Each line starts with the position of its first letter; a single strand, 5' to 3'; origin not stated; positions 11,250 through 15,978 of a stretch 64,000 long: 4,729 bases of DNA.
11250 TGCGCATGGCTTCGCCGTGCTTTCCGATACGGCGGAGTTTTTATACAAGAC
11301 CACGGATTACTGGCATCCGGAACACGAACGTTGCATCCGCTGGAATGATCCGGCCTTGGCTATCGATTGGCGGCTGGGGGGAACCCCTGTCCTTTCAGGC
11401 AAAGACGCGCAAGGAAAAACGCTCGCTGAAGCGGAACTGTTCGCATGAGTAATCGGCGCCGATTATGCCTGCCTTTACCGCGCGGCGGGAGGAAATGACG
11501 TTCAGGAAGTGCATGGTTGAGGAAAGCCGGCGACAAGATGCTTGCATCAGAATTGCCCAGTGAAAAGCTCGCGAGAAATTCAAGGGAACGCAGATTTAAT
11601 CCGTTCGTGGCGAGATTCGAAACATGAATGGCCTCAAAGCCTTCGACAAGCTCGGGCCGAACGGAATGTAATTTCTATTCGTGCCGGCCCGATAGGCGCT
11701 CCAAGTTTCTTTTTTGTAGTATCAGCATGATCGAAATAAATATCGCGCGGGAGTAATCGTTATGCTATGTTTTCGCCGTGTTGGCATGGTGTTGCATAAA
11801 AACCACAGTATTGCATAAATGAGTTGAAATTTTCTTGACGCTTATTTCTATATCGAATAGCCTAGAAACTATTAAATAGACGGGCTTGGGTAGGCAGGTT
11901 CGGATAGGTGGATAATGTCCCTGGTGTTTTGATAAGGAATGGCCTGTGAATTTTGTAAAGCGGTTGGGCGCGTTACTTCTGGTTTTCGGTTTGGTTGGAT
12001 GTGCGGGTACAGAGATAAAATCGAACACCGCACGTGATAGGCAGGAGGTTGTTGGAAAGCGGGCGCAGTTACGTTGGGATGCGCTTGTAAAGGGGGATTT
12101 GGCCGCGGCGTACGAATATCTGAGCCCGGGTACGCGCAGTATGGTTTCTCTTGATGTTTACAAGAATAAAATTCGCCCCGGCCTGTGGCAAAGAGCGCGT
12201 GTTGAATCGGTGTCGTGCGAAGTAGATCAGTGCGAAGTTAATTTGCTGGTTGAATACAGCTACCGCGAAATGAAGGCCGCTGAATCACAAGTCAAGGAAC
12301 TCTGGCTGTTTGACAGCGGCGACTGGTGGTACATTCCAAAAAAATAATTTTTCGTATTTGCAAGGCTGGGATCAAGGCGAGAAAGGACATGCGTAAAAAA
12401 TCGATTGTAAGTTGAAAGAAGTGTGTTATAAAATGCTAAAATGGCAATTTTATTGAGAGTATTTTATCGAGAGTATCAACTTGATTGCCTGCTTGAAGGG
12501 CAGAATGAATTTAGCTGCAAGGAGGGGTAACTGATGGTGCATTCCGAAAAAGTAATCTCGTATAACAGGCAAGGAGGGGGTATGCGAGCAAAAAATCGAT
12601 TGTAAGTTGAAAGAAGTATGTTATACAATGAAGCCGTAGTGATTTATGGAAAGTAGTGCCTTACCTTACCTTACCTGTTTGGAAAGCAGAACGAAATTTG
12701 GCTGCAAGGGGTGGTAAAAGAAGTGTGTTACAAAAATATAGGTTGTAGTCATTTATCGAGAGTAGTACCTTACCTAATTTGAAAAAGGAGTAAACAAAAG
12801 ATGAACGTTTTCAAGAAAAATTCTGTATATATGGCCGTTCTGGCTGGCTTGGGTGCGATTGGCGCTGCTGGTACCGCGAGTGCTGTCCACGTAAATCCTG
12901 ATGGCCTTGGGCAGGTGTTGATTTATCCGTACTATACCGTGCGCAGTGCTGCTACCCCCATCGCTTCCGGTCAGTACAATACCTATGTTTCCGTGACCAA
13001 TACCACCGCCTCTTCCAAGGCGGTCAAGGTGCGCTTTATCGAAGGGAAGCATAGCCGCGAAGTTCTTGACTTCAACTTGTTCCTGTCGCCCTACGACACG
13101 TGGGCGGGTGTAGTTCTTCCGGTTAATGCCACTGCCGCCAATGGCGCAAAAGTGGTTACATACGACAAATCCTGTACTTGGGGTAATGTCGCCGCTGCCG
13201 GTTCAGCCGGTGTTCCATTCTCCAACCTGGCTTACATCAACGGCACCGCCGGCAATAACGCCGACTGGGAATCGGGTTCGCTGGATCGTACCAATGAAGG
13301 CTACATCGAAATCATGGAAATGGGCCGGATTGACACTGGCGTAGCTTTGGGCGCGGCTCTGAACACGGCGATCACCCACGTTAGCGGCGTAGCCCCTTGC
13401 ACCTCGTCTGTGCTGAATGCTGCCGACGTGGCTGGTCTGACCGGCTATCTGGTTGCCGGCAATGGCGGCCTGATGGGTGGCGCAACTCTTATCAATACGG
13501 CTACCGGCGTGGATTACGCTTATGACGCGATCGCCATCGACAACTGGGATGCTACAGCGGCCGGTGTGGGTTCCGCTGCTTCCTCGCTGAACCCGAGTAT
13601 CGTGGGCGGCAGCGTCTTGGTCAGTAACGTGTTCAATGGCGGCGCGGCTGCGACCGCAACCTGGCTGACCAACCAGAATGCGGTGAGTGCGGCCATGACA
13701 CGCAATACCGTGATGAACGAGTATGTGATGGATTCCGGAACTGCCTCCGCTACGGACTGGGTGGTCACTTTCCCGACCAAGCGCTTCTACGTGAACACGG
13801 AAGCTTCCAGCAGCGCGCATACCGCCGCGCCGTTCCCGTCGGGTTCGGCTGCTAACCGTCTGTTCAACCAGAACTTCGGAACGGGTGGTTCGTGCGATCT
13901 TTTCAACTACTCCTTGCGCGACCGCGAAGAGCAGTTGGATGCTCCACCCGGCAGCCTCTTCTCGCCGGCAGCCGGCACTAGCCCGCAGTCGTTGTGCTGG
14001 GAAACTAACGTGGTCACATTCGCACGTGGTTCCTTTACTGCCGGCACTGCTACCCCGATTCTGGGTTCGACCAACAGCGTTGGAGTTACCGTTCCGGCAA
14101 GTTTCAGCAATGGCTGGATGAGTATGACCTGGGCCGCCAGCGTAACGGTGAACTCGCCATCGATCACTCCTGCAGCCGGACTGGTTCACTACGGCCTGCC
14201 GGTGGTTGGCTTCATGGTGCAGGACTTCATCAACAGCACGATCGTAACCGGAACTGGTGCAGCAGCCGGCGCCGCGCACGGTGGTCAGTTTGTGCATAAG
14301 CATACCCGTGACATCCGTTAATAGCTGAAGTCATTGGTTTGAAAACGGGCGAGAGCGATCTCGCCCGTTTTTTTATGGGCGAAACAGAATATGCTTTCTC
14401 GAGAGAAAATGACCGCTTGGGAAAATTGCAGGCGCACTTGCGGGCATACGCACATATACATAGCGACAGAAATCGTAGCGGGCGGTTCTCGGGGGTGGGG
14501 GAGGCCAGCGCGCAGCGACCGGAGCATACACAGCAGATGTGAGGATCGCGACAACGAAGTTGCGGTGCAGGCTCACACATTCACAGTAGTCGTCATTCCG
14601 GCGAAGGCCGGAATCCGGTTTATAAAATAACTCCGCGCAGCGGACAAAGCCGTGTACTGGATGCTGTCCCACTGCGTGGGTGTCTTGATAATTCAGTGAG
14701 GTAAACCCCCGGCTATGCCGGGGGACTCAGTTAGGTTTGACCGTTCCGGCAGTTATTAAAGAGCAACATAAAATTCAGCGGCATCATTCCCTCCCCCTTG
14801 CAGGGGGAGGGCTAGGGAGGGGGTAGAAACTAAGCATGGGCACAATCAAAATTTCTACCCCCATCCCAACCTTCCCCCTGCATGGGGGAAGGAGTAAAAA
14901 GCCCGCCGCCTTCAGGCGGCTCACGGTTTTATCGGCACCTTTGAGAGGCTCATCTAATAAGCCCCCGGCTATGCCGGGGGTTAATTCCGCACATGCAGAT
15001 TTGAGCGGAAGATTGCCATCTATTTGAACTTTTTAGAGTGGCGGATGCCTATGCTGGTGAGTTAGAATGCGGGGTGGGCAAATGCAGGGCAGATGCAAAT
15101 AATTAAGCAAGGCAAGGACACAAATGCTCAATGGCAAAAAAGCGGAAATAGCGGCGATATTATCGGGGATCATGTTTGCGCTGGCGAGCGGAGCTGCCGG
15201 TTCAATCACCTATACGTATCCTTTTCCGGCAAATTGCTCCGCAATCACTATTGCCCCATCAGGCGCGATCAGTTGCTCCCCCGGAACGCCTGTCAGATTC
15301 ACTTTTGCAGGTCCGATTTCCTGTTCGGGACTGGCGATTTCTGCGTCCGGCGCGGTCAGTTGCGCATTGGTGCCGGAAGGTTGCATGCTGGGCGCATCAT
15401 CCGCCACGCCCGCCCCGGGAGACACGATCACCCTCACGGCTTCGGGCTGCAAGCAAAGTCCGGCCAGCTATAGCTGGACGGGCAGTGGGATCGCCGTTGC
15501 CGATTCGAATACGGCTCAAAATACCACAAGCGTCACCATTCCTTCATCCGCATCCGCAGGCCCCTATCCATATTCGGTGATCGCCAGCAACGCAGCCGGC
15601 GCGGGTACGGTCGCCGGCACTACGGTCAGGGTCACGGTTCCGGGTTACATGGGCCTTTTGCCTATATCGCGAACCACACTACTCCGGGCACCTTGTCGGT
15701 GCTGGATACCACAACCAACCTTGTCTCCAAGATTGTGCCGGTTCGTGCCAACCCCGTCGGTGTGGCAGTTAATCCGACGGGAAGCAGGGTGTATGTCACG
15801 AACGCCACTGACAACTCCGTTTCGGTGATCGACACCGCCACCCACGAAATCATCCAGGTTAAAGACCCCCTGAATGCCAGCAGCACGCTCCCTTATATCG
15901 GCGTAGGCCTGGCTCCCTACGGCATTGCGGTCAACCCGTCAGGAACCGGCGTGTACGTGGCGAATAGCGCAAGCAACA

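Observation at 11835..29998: Candidate dedicated S-layer-type surface glycoprotein system with two GT41 enzymes and no conventional polymerising glycosyltransferase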

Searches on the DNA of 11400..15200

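Call 88: search_rna_families(source=window, start=11400, end=15200, threshold=evalue, max_evalue=0.1)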
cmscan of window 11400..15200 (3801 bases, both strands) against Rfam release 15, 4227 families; matches with E-value up to 0.1: 9.
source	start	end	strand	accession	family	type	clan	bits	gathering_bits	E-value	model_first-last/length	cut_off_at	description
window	14799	14882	-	RF03360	mir-3156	Gene; miRNA;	-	39.8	76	9.8e-06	1-77/77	no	mir-3156 microRNA precursor family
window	14788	14892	-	RF04164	MIR1507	Gene; miRNA;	-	36.4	73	5.3e-06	1-107/107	no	MIR1507 microRNA precursor family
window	14794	14887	+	RF00707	mir-197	Gene; miRNA;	-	36.1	74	0.00087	1-75/75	no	mir-197 microRNA precursor family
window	14797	14884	-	RF03992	mir-6302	Gene; miRNA;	-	33.8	90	0.0001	1-79/79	no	mir-6302 microRNA precursor family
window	14799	14880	-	RF04226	mir-9186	Gene; miRNA;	-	33.4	73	0.00077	1-80/80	no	mir-9186 microRNA precursor family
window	14782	14898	+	RF03433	mir-2576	Gene; miRNA;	-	29.6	83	0.093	1-120/120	no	mir-2576 microRNA precursor family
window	14800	14881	-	RF03261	mir-1759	Gene; miRNA;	-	26.8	58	0.046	1-75/75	no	mir-1759 microRNA precursor family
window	14800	14881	+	RF03261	mir-1759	Gene; miRNA;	-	25.9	58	0.077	1-75/75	no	mir-1759 microRNA precursor family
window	14818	14863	-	RF00892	mir-551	Gene; miRNA;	-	23.1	51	0.076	1-74/74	no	mir-551 microRNA precursor family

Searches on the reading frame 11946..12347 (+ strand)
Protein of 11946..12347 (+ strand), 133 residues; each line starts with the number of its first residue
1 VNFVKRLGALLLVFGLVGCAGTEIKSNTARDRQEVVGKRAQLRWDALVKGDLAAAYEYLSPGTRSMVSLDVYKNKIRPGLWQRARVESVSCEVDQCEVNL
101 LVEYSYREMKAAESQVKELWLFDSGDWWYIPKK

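Call 3: search_protein_families(library=pfam, proteins=[window:11946-12347:+], max_evalue=0.01)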
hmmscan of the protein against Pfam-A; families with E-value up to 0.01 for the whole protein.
window:11946-12347:+ (133 aa): 0 families

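Call 68: search_protein_families(library=pfam, alignment_id=A2, max_evalue=0.01)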
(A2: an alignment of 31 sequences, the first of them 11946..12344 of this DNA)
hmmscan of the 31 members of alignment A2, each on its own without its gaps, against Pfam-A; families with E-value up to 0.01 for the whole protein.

A. member 1, window:11946-12344:+ (133 aa): 0 families

B. families by the number of members that match (of 31 scanned): 2 families
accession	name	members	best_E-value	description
PF16156.12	DUF4864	4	0.0012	Domain of unknown function (DUF4864)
PF23880.1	DUF7233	1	0.0014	Domain of unknown function (DUF7233)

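Call 71: predict_structure(alignment_id=A2)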
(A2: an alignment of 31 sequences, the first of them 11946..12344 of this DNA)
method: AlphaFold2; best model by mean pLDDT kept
length: 133 residues; sequences in the alignment: 31
mean_pLDDT: 86.3   pTM: 0.74
mean pLDDT of the five models: 86.3, 85.5, 85.4, 85.0, 84.6
residues with pLDDT >= 90: 93; 70-90: 14; 50-70: 20; < 50: 6
segments of 3 or more residues with pLDDT < 50: none
pLDDT, mean of each block of 10 residues (from residue 1): 52 52 66 97 98 98 97 94 97 97 84 95 96 87
secondary structure, 60 per line:
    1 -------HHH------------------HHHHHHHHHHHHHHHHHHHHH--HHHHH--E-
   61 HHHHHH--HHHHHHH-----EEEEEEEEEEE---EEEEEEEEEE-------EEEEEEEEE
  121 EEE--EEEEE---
elements in order: H29-49 H52-56 H61-66 H69-75 E81-91 E95-104 E112-123 E126-130

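Call 74: fold_search(model_id=the predicted structure, library=pdb)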
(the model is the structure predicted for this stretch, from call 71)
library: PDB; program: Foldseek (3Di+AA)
matches with E <= 10: 1268; with E <= 0.001: 1
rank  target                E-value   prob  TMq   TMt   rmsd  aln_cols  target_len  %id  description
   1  2jq5_MODEL_1_A        8.5e-05  1.00  0.55  0.56   2.7        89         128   16  Solution structure of RPA3114, a SEC-C motif containing protein from Rhodopseudomonas palustris; Northeast Str (released 2007-06-26)
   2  3k7c_A                1.0e-03  1.00  0.51  0.61   4.2       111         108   15  Crystal structure of Putative NTF2-like transpeptidase (NP_281412.1) from CAMPYLOBACTER JEJUNI at 2.00 A resolution (released 2009-11-03)
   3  9vxg_A                1.2e-03  1.00  0.53  0.54   2.7        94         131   16  ROS-Sensing Transcription Factor YchJ Regulates the RssB-RpoS Pathway to Protect Salmonella Against Oxidative Attack b (released 2025-08-06)
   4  6h5o_A                1.9e-03  1.00  0.54  0.14   3.2        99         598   13  Crystal structure of PBP2a from MRSA in complex with piperacillin at active site. (released 2019-08-14)
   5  6jzf_B                2.5e-03  1.00  0.38  0.36   6.2       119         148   12  Structure of the intermembrane space region of PARC6 (released 2020-05-06)
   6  2i9w                  2.6e-03  1.00  0.55  0.42   3.0        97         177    9  Crystal structure of a sec-c motif containing protein (psyc_2064) from psychrobacter arcticus at 1.75 A resolution (released 2006-09-19)
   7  6w3f_A                3.1e-03  1.00  0.51  0.57   3.6       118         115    9  Rd1NTF2_05_I64F_A80G_T94P_D101K_L106W (released 2020-04-15)
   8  6of8_F                3.1e-03  1.00  0.46  0.47   5.0       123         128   13  Structure of Thr354Asn, Glu355Gln, Thr412Asn, Ile414Met, Ile464His, and Phe467Met mutant human CamKII-alpha hub domain (released 2019-04-17)
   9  8f3f                  3.5e-03  1.00  0.53  0.13   4.2       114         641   16  Crystal structure of Penicillin Binding Protein 5 (PBP5) T485M variant apo form from Enterococcus faecium (released 2023-07-05)
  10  9eoy_B                3.5e-03  1.00  0.52  0.52   5.3       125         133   15  Structure of Thr354Asn, Glu355Gln, Thr412Asn, Ile414Met, Ile464His, and Phe467Met mutant human CaMKII alpha hub bound  (released 2024-09-25)
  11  7urw_A                3.5e-03  1.00  0.46  0.49   5.4       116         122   18  Tetradecameric hub domain of CaMKII beta (released 2022-05-11)
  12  6of8_G                4.2e-03  1.00  0.53  0.55   5.6       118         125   16  Structure of Thr354Asn, Glu355Gln, Thr412Asn, Ile414Met, Ile464His, and Phe467Met mutant human CamKII-alpha hub domain (released 2019-04-17)
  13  2ux0_F                4.5e-03  1.00  0.49  0.48   5.1       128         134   16  Structure of the oligomerisation domain of calcium-calmodulin dependent protein kinase II gamma (released 2007-04-10)
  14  2ux0_E                4.8e-03  1.00  0.51  0.50   4.9       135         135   16  Structure of the oligomerisation domain of calcium-calmodulin dependent protein kinase II gamma (released 2007-04-10)
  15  5dre                  4.8e-03  1.00  0.46  0.50   5.0       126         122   17  Crystal Structure of Ketosteroid Isomerase D38GP39GD99N mutant from Pseudomonas Testosteroni (tKSI) (released 2016-07-27)
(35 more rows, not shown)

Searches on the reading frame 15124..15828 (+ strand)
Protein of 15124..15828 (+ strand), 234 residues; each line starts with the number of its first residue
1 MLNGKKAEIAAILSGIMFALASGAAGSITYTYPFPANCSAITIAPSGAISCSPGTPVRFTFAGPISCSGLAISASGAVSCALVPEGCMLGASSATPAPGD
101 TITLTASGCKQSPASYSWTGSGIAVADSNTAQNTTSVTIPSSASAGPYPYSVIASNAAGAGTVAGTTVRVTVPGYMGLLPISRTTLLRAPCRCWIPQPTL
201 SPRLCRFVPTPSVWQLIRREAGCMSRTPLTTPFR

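Call 3: search_protein_families(library=pfam, proteins=[window:15124-15828:+], max_evalue=0.01)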
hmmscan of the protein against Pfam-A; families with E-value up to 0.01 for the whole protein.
window:15124-15828:+ (234 aa): 1 family
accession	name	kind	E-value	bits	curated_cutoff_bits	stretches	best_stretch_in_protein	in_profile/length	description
PF22352.2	K319L-like_PKD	-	0.00019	21.8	27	1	97-170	9-84/84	K319L-like, PKD domain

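Call 10: search_protein_families(library=ncbifam, proteins=[window:15124-15828:+], max_evalue=0.01)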
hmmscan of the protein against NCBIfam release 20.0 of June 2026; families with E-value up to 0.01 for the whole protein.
window:15124-15828:+ (234 aa): 0 families
